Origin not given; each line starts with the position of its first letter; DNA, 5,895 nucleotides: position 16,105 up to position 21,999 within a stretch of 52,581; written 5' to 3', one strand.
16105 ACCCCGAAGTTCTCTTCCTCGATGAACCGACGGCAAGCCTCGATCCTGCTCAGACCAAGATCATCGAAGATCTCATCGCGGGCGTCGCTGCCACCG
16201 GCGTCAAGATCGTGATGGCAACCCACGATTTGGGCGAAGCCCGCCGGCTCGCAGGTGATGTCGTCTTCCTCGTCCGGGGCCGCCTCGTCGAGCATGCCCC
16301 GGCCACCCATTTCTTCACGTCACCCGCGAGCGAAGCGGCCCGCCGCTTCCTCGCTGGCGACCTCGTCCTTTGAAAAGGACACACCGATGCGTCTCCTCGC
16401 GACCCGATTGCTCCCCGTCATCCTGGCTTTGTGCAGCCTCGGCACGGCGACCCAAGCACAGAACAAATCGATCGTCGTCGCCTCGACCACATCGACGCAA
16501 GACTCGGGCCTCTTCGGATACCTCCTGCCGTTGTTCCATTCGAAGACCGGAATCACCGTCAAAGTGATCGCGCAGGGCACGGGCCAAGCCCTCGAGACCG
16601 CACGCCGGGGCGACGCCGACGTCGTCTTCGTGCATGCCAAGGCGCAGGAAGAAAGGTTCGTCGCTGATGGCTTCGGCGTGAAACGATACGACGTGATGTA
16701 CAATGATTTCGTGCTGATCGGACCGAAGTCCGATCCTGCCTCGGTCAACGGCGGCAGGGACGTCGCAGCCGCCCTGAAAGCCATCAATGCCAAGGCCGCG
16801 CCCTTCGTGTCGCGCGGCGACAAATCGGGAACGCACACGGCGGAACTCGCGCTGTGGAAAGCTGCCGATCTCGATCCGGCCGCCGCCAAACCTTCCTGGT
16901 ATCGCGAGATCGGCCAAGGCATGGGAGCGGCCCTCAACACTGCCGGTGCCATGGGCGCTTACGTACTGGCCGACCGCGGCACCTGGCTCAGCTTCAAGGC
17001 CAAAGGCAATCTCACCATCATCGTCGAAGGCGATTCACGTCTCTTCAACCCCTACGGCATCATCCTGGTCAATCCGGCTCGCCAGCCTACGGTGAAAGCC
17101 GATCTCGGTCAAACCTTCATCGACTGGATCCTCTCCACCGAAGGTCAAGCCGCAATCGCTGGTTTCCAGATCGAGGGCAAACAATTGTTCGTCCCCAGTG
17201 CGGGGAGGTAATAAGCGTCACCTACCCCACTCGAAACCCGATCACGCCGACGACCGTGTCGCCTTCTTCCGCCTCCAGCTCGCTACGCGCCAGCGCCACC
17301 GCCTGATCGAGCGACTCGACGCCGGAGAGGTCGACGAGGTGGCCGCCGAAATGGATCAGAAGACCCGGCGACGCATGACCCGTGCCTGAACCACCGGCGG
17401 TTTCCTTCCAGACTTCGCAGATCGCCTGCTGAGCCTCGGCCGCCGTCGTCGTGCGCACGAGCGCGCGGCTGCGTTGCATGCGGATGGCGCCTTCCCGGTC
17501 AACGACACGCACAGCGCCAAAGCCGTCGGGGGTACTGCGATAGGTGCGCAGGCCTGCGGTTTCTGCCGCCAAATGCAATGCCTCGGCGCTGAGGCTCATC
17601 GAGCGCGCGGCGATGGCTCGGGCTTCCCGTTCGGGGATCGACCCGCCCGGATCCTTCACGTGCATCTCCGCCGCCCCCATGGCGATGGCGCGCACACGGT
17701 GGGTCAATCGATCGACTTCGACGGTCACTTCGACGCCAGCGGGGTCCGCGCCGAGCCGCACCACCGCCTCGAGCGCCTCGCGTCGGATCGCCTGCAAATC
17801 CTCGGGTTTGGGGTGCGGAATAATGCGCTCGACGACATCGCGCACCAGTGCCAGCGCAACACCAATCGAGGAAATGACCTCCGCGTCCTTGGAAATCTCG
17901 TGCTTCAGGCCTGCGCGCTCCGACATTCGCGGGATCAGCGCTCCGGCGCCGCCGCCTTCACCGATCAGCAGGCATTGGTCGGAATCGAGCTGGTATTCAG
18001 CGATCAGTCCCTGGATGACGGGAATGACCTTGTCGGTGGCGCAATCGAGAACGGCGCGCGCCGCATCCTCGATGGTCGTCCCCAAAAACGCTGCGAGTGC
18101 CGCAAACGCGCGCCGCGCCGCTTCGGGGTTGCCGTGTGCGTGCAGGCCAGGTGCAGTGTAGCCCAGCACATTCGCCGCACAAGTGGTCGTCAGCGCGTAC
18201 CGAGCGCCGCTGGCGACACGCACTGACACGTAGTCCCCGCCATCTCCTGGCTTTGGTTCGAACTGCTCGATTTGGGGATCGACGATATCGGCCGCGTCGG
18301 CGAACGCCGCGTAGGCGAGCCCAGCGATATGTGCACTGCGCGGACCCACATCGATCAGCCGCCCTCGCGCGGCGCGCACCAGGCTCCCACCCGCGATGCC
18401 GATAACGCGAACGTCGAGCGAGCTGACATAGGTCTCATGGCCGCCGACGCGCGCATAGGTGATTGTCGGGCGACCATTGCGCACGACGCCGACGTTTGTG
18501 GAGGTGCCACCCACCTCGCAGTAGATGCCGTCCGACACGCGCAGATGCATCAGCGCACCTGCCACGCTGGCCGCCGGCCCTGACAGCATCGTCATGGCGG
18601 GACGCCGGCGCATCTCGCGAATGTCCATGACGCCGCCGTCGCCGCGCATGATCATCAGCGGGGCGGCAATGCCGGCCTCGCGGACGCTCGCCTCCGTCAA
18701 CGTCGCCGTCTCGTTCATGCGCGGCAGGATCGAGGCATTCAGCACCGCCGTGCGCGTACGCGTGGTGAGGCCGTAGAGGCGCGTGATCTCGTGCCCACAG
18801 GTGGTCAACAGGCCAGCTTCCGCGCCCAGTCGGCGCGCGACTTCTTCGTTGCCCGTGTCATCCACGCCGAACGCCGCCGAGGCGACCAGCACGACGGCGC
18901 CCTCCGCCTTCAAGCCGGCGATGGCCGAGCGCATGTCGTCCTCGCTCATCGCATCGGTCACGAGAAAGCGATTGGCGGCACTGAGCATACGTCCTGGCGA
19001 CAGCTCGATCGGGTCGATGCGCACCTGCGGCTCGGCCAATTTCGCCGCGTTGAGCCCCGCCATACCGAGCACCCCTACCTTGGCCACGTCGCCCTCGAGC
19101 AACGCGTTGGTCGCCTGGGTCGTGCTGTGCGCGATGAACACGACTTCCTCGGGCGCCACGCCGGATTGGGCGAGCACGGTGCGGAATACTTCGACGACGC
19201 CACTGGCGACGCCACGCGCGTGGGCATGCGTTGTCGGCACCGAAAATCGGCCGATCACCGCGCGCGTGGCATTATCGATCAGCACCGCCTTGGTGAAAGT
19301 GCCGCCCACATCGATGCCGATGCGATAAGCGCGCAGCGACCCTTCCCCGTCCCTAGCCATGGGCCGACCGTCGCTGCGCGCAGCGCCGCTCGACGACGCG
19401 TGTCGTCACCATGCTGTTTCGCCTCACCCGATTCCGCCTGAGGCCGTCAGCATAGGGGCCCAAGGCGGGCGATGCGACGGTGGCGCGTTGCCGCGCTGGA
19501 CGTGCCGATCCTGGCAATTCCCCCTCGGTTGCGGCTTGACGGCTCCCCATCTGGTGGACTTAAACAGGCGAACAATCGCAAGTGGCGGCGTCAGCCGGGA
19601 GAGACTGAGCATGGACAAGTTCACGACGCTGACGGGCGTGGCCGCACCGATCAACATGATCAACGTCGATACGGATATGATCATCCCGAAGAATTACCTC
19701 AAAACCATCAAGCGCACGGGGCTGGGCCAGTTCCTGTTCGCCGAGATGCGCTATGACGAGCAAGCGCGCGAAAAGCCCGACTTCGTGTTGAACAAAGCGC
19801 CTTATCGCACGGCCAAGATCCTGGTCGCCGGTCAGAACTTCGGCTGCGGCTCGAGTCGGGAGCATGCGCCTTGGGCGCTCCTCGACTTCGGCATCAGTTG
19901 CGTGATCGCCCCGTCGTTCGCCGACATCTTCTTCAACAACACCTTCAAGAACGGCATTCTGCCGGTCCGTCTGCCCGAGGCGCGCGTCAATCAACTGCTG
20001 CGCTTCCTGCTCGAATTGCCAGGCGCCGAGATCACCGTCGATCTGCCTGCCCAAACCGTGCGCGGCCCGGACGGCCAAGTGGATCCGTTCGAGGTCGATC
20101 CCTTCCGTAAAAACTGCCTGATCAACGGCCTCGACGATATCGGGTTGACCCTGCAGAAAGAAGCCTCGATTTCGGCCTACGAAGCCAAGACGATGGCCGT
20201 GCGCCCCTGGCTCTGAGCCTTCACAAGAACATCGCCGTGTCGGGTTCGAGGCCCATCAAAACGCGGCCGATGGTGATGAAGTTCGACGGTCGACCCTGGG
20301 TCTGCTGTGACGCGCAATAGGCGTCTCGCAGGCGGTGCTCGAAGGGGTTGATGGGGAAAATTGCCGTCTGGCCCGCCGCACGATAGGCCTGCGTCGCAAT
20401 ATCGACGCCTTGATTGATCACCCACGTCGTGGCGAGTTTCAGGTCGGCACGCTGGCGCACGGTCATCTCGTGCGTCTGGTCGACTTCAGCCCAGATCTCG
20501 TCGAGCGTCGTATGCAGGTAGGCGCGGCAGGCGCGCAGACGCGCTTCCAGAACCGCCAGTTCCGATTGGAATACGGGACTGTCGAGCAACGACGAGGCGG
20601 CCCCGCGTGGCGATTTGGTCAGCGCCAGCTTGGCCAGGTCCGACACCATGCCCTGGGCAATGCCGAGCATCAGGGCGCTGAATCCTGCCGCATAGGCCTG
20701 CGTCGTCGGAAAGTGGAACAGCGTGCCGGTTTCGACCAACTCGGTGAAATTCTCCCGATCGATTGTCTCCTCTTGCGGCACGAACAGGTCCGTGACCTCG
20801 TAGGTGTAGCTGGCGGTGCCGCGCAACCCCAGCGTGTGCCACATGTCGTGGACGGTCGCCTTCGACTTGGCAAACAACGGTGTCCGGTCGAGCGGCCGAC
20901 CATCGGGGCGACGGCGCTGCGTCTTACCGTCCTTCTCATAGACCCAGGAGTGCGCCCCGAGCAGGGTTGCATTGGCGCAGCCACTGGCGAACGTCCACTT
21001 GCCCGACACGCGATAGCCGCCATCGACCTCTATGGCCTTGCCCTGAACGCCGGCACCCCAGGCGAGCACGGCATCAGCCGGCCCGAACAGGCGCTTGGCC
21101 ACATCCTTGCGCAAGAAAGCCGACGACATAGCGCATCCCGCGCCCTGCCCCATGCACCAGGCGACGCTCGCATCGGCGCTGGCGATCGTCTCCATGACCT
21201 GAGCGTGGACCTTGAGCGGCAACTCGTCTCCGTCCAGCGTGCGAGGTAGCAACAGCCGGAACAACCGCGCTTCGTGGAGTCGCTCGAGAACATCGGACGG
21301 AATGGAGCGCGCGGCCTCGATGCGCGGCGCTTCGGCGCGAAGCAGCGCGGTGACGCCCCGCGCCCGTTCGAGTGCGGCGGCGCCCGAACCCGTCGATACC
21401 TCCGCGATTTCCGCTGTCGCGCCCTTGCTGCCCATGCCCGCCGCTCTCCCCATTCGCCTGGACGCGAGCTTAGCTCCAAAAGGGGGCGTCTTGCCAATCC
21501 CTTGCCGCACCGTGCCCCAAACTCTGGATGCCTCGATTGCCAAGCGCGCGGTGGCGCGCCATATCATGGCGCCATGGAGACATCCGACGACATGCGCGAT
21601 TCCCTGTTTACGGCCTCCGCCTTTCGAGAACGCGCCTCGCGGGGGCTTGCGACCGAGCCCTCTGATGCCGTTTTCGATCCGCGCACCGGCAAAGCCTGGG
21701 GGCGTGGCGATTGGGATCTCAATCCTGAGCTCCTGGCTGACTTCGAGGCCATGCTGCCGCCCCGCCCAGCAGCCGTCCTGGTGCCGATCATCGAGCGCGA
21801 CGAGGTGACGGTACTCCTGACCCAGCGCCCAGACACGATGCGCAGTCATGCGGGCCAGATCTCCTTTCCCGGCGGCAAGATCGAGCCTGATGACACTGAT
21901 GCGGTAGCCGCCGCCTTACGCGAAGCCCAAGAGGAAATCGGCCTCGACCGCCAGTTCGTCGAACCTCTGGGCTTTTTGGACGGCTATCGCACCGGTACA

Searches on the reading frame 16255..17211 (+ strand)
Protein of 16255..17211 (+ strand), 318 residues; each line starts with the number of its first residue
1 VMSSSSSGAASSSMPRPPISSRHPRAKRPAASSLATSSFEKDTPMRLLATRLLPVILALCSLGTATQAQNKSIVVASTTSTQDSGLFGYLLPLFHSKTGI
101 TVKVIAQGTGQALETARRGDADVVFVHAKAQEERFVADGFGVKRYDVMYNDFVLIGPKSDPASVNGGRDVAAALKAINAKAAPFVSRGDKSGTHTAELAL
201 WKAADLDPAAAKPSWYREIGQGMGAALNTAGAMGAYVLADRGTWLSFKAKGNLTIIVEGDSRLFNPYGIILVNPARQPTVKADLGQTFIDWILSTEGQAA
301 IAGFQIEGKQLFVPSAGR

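Call 32: search_protein_families(library=pfam, proteins=[window:16255-17211:+], max_evalue=0.0001)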
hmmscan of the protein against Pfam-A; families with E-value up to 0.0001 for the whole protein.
window:16255-17211:+ (318 aa): 2 families
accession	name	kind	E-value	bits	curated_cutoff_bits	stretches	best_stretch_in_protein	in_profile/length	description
PF12849.12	PBP_like_2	-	3e-49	168.6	27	1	65-296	3-267/267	PBP superfamily domain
PF13531.11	SBP_bac_11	-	2.4e-13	50.9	25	1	90-302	16-222/227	Bacterial extracellular solute-binding protein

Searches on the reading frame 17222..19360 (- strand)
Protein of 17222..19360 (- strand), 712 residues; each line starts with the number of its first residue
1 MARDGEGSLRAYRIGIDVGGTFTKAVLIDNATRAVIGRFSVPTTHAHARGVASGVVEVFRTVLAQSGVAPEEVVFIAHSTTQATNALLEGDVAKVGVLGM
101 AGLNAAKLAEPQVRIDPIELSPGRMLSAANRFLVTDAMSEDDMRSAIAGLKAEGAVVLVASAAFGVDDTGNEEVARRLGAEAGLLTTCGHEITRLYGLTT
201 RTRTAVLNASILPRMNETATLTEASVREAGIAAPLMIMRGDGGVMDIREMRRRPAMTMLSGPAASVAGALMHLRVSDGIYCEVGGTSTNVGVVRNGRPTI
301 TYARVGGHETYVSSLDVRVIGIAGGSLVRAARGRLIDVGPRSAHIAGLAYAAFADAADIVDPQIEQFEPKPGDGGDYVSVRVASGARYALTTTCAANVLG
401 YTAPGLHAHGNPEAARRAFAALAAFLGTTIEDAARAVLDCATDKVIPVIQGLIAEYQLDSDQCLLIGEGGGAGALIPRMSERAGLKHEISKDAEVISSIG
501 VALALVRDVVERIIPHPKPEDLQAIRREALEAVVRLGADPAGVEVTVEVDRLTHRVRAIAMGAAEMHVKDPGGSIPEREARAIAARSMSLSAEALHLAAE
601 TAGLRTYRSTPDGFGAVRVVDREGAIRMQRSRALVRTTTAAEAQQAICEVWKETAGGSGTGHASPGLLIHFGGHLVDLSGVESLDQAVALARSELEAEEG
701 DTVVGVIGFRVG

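Call 32: search_protein_families(library=pfam, proteins=[window:17222-19360:-], max_evalue=0.0001)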
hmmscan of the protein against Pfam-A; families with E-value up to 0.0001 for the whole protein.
window:17222-19360:- (712 aa): 3 families
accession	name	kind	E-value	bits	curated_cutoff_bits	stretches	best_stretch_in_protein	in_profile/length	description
PF01968.24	Hydantoinase_A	-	6.8e-59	199.9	22.9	1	201-507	1-288/291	Hydantoinase/oxoprolinase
PF05378.19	Hydant_A_N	-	6.8e-20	72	25.2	1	13-178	1-171/176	Hydantoinase/oxoprolinase N-terminal region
PF01869.26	BcrAD_BadFG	-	7.1e-06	26.2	31.5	1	14-91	1-80/271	BadF/BadG/BcrA/BcrD ATPase family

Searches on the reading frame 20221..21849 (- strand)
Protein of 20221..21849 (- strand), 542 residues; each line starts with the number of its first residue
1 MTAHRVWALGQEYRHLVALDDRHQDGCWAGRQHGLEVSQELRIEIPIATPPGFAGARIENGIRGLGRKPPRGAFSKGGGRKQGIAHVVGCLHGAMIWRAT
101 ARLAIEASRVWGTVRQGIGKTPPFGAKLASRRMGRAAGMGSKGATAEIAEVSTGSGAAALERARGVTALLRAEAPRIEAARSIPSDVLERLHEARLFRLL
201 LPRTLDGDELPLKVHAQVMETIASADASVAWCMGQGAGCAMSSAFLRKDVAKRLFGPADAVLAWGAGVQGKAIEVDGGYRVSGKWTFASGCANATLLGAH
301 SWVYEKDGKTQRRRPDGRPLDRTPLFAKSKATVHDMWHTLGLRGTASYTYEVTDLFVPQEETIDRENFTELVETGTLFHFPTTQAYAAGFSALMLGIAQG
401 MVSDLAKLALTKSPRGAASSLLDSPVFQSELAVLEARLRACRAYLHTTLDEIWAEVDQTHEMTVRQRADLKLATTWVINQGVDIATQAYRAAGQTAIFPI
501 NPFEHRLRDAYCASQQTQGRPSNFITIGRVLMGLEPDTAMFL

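Call 32: search_protein_families(library=pfam, proteins=[window:20221-21849:-], max_evalue=0.0001)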
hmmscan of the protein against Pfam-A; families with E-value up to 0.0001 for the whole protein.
window:20221-21849:- (542 aa): 1 family
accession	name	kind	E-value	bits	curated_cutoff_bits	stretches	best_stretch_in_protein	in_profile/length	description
PF08028.16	Acyl-CoA_dh_2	-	8.9e-19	68.5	22.7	1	389-514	2-127/134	Acyl-CoA dehydrogenase, C-terminal domain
